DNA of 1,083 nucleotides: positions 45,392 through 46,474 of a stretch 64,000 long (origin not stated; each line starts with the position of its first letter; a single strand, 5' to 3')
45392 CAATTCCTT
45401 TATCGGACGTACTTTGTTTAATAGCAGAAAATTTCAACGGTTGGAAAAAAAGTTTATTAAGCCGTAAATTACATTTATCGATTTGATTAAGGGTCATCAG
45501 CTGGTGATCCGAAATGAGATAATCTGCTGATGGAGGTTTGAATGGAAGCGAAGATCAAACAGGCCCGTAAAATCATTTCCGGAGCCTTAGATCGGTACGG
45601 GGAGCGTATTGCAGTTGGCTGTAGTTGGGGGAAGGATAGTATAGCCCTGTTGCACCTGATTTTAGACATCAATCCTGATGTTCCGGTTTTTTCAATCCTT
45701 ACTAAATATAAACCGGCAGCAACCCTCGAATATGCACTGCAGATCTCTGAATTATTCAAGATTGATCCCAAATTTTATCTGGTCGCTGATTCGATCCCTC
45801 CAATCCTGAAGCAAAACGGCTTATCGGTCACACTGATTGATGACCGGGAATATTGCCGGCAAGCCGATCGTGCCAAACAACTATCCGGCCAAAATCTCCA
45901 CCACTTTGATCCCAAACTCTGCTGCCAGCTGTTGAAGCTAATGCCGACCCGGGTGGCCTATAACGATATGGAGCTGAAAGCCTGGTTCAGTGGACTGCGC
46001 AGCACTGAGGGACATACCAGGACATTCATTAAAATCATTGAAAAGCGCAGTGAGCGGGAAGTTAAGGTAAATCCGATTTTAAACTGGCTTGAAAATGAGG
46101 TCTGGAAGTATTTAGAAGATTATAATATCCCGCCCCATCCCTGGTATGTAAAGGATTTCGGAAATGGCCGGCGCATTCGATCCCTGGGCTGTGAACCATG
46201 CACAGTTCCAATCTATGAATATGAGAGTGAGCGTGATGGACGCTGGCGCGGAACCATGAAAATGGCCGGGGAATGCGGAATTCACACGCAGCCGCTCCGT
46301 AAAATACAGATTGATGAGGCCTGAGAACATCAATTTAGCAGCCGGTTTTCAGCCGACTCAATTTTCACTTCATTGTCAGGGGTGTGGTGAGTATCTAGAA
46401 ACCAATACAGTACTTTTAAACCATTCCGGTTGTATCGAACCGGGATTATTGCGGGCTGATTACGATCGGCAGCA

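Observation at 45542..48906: Compact sulfite -> cysteate -> acyl-cysteate (sulfonolipid/capnine-type) operon candidate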

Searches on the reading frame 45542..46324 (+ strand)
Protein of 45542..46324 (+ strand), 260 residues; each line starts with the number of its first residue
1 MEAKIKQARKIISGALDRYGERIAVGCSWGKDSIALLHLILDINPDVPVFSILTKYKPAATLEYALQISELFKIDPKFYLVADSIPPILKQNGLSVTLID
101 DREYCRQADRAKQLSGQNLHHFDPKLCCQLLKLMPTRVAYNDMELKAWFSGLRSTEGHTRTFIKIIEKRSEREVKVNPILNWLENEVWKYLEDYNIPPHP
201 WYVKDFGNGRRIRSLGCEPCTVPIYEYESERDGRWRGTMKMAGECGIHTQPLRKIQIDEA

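Call 3: search_protein_families(library=pfam, proteins=[window:45542-46324:+], max_evalue=0.01)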
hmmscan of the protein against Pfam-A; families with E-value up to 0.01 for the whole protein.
window:45542-46324:+ (260 aa): 1 family
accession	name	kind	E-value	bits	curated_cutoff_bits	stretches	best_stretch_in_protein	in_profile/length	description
PF01507.26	PAPS_reduct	-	2.1e-34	119.5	22.5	1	23-223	2-175/175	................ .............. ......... domain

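Call 4: search_protein_families(library=ncbifam, proteins=[window:45542-46324:+], max_evalue=0.01)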
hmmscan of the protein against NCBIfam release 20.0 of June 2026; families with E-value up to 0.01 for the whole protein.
window:45542-46324:+ (260 aa): 16 families
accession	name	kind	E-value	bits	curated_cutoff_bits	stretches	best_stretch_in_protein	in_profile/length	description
NF002537.0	PRK02090.1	equivalog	5.3e-43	147.4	154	2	106-250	107-240/244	phosphoadenylyl-sulfate reductase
TIGR00434.1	cysH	subfamily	6e-39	134.1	165.1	1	8-248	1-213/214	phosophoadenylyl-sulfate reductase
TIGR02055.1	APS_reductase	subfamily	7.4e-32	110.7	235.3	1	107-247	58-194/194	adenylylsulfate reductase, thioredoxin dependent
TIGR02057.1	PAPS_reductase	equivalog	5.4e-30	104.9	254.2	1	7-248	12-224/224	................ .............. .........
TIGR00424.1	APS_reduc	equivalog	1.5e-13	50.2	553.2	1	124-253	197-328/464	5'-adenylylsulfate reductase, thioredoxin-independent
NF003587.0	PRK05253.1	subfamily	4.5e-08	32.7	195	1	169-203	176-210/301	sulfate adenylyltransferase subunit CysD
NF010369.0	PRK13795.1-4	equivalog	1.1e-07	30.4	1086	1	1-84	232-316/633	hypothetical protein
NF010368.0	PRK13795.1-3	equivalog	3.2e-07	29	588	1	123-207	325-413/635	hypothetical protein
NF010367.0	PRK13795.1-2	equivalog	9.1e-07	27.7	456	1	2-75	224-297/584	hypothetical protein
NF006351.0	PRK08576.1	equivalog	3.8e-06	25.7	290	1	22-221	236-402/436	hypothetical protein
NF006327.0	PRK08557.1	equivalog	1.8e-05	23.7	366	1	22-207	183-347/415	hypothetical protein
TIGR02039.1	CysD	subfamily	0.00024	20.8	396.6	0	172-203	171-202/294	sulfate adenylyltransferase, small subunit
NF009214.0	PRK12563.1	equivalog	0.00025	20.6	413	0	169-202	191-224/317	sulfate adenylyltransferase subunit CysD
TIGR02432.1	lysidine_TilS_N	equivalog_domain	0.002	18.1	93.6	0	22-48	1-27/189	tRNA lysidine(34) synthetase TilS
TIGR03183.1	DNA_S_dndC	equivalog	0.0059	15.6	290.4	0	176-201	182-204/447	DNA phosphorothioation system sulfurtransferase DndC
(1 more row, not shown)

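Call 7: search_solved_structures(query=window:45542-46324:+, max_evalue=0.001, show_alignments=2)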
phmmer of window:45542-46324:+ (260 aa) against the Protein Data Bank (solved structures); distinct sequences matched with E-value up to 0.001: 8.
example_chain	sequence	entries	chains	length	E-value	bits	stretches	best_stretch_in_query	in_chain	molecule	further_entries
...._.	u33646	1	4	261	2.9e-16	62.7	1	116-249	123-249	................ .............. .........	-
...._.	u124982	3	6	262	9.6e-16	61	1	112-249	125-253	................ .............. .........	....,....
2goy_A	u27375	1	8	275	7.4e-14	54.8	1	127-251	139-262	adenosine phosphosulfate reductase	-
7rge_A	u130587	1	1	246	6.3e-13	51.7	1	115-249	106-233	3'-phosphoadenylylsulfate reductase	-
6vpu_A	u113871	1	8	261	7.8e-12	48.2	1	129-248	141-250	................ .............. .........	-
1sur_A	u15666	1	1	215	6.1e-11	45.2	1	131-202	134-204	PAPS REDUCTASE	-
2o8v_A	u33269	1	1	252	6.6e-11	45.1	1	131-204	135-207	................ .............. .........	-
4bwv_A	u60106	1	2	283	7.9e-11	44.9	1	119-249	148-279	PHOSPHOADENOSINE-PHOSPHOSULPHATE REDUCTASE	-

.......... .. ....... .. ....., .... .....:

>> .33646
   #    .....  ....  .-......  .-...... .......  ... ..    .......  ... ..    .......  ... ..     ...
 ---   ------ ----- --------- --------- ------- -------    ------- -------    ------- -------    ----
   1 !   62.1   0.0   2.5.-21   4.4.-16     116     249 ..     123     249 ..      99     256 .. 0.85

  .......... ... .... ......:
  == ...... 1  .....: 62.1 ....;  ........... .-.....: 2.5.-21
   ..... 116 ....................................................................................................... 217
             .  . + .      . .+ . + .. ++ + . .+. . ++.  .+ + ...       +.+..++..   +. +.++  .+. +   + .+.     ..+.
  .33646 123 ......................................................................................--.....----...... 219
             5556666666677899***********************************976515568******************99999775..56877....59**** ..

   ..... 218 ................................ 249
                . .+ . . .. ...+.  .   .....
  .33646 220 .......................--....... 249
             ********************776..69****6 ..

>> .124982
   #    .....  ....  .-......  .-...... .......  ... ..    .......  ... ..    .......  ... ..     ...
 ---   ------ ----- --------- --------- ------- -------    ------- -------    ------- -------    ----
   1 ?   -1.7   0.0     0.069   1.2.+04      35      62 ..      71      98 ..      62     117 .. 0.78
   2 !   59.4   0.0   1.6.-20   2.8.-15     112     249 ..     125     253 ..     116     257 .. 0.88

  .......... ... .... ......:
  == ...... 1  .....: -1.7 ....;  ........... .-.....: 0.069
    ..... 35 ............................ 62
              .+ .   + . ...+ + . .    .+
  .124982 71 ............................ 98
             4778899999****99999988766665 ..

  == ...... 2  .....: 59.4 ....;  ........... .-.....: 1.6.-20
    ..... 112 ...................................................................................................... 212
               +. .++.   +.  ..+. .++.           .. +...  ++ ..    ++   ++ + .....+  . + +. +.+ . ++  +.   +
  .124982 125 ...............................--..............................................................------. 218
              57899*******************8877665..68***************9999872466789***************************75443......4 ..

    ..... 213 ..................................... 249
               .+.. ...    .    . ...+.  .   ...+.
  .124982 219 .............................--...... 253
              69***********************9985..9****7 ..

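Call 12: list_cluster_members(proteins=[P0001, window:45542-46324:+, window:47641-48906:+])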
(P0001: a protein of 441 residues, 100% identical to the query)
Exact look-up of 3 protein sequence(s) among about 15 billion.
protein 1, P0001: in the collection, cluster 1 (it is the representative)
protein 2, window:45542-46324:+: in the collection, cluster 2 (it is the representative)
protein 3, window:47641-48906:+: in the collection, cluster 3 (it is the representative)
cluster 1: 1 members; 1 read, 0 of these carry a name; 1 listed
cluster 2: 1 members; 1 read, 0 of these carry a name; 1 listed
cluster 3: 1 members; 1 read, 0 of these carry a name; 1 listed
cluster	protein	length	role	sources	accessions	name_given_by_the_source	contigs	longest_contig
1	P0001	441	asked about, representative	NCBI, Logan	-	-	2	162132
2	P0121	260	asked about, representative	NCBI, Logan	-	-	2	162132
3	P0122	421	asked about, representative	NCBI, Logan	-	-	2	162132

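Call 13: find_homologous_proteins(query=window:45542-46324:+, max_evalue=0.00001)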
Query window:45542-46324:+ (260 aa): 322 proteins with E <= 0.00001 among 503 candidates; the best 120 are listed.
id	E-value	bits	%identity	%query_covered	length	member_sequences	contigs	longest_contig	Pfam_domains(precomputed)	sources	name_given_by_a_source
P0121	1.4e-177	606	100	100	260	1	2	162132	PF01507.26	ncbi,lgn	-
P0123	1.3e-117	410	65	100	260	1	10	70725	PF01507.26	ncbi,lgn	-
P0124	7.7e-110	384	62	100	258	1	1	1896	PF01507.26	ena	-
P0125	2.2e-109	383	61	100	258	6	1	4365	PF01507.26,PF01171.27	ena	-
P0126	1.8e-107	377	58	100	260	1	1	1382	PF01507.26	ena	-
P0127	6.6e-105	368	58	100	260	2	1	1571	PF01507.26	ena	-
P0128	2.7e-103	363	56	99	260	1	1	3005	PF01507.26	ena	-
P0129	8.4e-98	345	55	97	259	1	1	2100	PF01507.26,PF01171.27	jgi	jgi:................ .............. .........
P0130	6.6e-97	342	56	97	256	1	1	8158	PF01507.26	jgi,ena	-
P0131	1.3e-96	341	54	97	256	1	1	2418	PF01507.26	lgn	-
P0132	4.2e-96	339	55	97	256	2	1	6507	PF01507.26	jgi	jgi:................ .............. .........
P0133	2.9e-95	337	55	97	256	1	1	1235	PF01507.26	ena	-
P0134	1.1e-94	335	54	98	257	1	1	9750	PF01507.26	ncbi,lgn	-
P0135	1.7e-94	334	53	97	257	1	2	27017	PF01507.26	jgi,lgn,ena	-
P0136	2.8e-94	333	54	96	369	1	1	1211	PF01507.26,PF00291.32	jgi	jgi:phosphoadenylyl-sulfate reductase (thioredoxin)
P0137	2.1e-93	330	52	96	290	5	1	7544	PF01507.26,PF01171.27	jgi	jgi:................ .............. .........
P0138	1.2e-84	302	52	96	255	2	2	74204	PF01507.26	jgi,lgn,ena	jgi:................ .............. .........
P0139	2.7e-81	291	61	74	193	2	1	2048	PF01507.26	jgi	-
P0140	3.0e-78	281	48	96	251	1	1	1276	PF01507.26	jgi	jgi:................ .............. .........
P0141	5.3e-78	280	49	97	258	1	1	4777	PF01507.26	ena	-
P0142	6.8e-77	276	56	77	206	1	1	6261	PF01507.26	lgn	-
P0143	5.3e-76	273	50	96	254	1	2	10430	PF01507.26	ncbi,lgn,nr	ncbi:MAG: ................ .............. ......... family protein [Halobacteriota archaeon]|nr:phos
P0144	9.1e-76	273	49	96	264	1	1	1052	PF01507.26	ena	-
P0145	1.4e-74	269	47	97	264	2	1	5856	PF01507.26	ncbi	-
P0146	1.4e-73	265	47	97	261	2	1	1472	PF01507.26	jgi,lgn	-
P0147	2.8e-73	264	48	97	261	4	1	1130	PF01507.26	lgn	-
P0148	6.1e-73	263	47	97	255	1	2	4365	PF01507.26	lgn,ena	-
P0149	1.2e-72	262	48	95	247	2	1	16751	PF01507.26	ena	-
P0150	2.1e-72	262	47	97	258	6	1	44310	PF01507.26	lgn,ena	-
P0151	3.6e-72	261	47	97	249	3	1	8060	PF01507.26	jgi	jgi:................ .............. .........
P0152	5.5e-71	257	52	77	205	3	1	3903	PF01507.26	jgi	jgi:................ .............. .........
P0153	5.8e-71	257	46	96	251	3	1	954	PF01507.26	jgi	jgi:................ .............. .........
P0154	6.8e-71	257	47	88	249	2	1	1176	PF01507.26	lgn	-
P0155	1.0e-70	256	52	81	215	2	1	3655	PF01507.26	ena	-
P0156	1.7e-70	255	61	67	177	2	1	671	PF01507.26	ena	-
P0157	6.0e-70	254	46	97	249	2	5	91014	PF01507.26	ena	-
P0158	8.8e-70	253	46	97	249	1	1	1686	PF01507.26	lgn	-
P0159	1.7e-69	252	45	97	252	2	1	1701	PF01507.26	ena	-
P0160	2.4e-69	252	47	97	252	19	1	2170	PF01507.26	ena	-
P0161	5.6e-69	250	45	98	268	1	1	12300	PF06009.20,PF01507.26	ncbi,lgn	-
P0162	8.4e-69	250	45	96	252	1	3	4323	PF01507.26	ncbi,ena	-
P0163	9.0e-69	250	46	97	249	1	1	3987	PF01507.26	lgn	-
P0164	1.0e-68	249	43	97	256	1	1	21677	PF01507.26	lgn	-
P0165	2.2e-68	248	45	97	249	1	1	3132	PF01507.26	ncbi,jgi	-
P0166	3.6e-68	248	45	97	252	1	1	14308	PF01507.26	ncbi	-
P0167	3.2e-67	245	45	97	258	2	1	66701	PF01507.26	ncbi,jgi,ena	-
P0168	5.0e-67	244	44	97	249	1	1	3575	PF01507.26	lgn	-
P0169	6.5e-67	244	45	97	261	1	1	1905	PF01507.26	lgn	-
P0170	1.1e-66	243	47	97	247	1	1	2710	PF01507.26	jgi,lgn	jgi:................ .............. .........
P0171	1.4e-65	239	48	97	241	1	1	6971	PF01507.26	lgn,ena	-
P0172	4.6e-65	238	46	97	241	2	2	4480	PF01507.26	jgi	jgi:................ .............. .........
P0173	5.4e-65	237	44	97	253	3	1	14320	PF01507.26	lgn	-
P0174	1.2e-64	236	44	97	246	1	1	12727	PF01507.26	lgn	-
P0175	1.5e-64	236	44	97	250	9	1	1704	PF01507.26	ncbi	-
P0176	2.4e-64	235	46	97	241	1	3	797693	PF01507.26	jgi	jgi:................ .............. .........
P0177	2.6e-64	235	45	97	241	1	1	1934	PF01507.26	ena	-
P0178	2.8e-64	235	44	97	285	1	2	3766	PF01507.26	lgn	-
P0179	3.0e-64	235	44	97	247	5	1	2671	PF01507.26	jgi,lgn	jgi:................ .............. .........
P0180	8.5e-64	233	46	96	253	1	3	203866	PF01507.26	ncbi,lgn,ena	-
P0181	8.8e-64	233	45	97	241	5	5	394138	PF01507.26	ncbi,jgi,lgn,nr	ncbi:MAG TPA: phosphoadenylyl-sulfate reductase [Dehalococcoidia bacterium]|jgi:phosphoadenosine pho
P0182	9.1e-64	233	45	97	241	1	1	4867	PF01507.26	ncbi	-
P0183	1.5e-63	233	44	97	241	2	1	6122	PF01507.26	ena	-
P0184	2.3e-63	232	46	96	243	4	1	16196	PF01507.26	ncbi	ncbi:MAG: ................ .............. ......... family protein [Candidatus Thorarchaeota archaeo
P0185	5.5e-63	231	43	97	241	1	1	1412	PF01507.26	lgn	-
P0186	8.1e-63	230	43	97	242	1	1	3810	PF01507.26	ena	-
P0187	9.2e-63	230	45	97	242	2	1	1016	PF01507.26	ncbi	-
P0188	9.4e-63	230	43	97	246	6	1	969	PF01507.26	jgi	jgi:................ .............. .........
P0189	1.2e-62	230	43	97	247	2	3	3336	PF01507.26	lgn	-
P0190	1.3e-62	230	45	97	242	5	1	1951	PF01507.26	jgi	jgi:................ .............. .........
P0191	1.3e-62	229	45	97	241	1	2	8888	PF01507.26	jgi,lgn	-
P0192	1.5e-62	229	44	97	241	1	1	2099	PF01507.26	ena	-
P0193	1.6e-62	229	45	97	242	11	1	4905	PF01507.26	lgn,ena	-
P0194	1.7e-62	229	45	97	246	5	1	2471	PF01507.26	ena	-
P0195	1.9e-62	229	43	97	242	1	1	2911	PF01507.26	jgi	jgi:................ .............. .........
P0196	1.9e-62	229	43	97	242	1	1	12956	PF01507.26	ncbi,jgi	-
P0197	2.2e-62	229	44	97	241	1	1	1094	PF01507.26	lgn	-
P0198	2.8e-62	228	45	97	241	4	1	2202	PF01507.26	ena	-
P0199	3.1e-62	228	45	96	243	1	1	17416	PF01507.26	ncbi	-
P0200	3.2e-62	228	43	97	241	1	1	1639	PF01507.26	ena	-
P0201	3.7e-62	228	46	97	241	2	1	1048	PF01507.26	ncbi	-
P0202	4.2e-62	228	45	97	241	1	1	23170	PF01507.26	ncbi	-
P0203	4.7e-62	228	44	97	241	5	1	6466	PF01507.26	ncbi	-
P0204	4.8e-62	228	45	97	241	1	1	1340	PF01507.26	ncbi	-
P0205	5.5e-62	227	45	97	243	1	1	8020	PF01507.26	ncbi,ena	-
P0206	9.0e-62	227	44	97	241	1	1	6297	PF01507.26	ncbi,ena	-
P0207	1.4e-61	226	43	97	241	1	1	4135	PF01507.26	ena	-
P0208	2.0e-61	226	43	97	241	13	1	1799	PF01507.26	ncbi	-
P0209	2.2e-61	225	42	96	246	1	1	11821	PF01507.26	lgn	-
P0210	2.2e-61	225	43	97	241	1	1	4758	PF01507.26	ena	-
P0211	2.4e-61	225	44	97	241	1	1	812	PF01507.26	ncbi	-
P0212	2.5e-61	225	42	97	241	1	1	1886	PF01507.26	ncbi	-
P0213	2.5e-61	225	44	97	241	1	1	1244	PF01507.26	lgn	-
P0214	2.9e-61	225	44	97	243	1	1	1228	PF01507.26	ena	-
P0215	3.1e-61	225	43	97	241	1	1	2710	PF01507.26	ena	-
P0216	3.8e-61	225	45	97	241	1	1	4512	PF01507.26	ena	-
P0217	3.9e-61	225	43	97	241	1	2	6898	PF01507.26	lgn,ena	-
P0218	4.1e-61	225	44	97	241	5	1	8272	PF01507.26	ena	-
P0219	4.4e-61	224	43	97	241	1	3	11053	PF01507.26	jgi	jgi:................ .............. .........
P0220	4.7e-61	224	44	97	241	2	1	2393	PF01507.26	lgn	-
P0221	6.2e-61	224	43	97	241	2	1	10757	PF01507.26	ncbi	-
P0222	6.3e-61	224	44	97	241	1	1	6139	PF01507.26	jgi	-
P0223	6.7e-61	224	45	97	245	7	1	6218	PF01507.26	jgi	-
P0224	6.8e-61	224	41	97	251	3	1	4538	PF01507.26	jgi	-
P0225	6.9e-61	224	44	96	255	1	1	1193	PF01507.26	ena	-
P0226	7.8e-61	224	43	97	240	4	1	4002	PF01507.26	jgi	-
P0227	8.6e-61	224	43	97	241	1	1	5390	PF01507.26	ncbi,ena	-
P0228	8.9e-61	223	43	97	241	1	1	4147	PF01507.26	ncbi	-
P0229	1.2e-60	223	44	97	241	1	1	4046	PF01507.26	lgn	-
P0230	1.8e-60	222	45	97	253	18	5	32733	PF01507.26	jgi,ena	jgi:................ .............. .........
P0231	2.0e-60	222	44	97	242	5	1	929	PF01507.26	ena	-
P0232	2.5e-60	222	42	97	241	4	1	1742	PF01507.26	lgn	-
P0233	2.6e-60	222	43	97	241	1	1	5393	PF01507.26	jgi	jgi:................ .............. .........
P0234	2.6e-60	222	42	97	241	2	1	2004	PF01507.26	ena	-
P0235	2.8e-60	222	45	97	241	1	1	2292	PF01507.26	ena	-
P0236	2.9e-60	222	44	97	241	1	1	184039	PF01507.26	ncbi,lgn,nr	ncbi:MAG: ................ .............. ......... family protein [Chloroflexi bacterium]|nr:phosph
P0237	3.1e-60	222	45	97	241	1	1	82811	PF01507.26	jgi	jgi:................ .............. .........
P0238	3.4e-60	222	42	97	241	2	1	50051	PF01507.26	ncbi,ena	-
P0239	4.7e-60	221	43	97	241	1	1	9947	PF01507.26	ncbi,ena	-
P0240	5.8e-60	221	45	97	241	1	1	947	PF01507.26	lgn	-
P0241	6.2e-60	221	43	97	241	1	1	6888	PF01507.26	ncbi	-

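Call 14: find_encoding_contigs(protein=P0123, flank=8000, max_places=3)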
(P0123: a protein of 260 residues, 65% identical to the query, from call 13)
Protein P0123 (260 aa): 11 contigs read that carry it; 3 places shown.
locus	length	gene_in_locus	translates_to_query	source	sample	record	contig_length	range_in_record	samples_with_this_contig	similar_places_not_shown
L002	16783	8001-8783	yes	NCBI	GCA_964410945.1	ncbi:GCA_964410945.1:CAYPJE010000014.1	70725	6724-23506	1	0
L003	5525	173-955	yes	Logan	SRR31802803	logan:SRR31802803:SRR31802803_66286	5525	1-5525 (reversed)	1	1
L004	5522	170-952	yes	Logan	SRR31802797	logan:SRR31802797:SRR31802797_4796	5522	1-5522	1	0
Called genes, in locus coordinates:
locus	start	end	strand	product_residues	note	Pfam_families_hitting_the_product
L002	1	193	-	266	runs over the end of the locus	PF02517:Rce1-like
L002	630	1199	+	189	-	PF01966:HD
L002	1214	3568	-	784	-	PF00144:Beta-lactamase, PF18962:Por_Secre_tail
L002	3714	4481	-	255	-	-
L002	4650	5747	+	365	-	PF02646:RmuC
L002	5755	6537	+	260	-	-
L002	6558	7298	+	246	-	PF13483:Lactamase_B_3, PF12706:Lactamase_B_2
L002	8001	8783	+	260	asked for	PF01507:PAPS_reduct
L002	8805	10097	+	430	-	PF00291:PALP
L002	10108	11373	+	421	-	PF00155:Aminotran_1_2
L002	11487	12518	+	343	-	PF13310:Virulence_RhuM, PF02661:Fic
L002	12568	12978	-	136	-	-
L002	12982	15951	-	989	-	PF00580:UvrD-helicase, PF13245:AAA_19, PF13604:AAA_30 (faint), PF13361:UvrD_C, PF13538:UvrD_C_2 (faint), PF12705:PDDEXK_1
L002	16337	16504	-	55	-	-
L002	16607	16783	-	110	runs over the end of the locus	PF12844:HTH_19, PF01381:HTH_3 (weak)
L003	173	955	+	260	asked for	PF01507:PAPS_reduct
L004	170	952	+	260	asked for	PF01507:PAPS_reduct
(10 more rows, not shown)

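Call 15: find_encoding_contigs(protein=P0138, flank=8000, max_places=3)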
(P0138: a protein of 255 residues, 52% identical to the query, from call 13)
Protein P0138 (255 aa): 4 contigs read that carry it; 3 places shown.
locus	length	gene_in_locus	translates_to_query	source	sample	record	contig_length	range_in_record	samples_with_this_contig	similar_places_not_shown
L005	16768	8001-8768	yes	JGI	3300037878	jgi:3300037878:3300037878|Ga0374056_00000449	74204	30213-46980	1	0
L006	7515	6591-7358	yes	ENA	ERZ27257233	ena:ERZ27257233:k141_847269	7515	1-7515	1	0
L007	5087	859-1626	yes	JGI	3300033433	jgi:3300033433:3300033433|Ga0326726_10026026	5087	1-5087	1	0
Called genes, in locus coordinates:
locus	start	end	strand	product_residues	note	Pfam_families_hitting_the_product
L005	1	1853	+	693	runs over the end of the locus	PF01751:Toprim, PF01131:Topoisom_bac, PF01396:Zn_ribbon_Top1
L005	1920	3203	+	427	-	PF00155:Aminotran_1_2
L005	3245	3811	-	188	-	PF06195:DUF996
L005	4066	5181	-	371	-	PF00266:Aminotran_5, PF00155:Aminotran_1_2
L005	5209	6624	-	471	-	PF00501:AMP-binding (weak)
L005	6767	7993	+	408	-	PF00291:PALP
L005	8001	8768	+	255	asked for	PF01507:PAPS_reduct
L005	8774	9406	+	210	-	PF02666:PS_Dcarbxylase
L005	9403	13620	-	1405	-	PF00521:DNA_topoisoIV, PF14890:Intein_splicing, PF14528:LAGLIDADG_3, PF00521:DNA_topoisoIV, PF03989:DNA_gyraseA_C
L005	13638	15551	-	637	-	PF02518:HATPase_c, PF00204:DNA_gyraseB, PF01751:Toprim, PF00986:DNA_gyraseB_C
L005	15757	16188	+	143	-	PF04014:MazE_antitoxin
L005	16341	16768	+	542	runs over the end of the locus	-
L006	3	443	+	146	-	?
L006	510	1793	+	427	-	PF00155:Aminotran_1_2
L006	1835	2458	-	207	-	PF06195:DUF996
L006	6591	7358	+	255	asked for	PF01507:PAPS_reduct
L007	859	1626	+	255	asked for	PF01507:PAPS_reduct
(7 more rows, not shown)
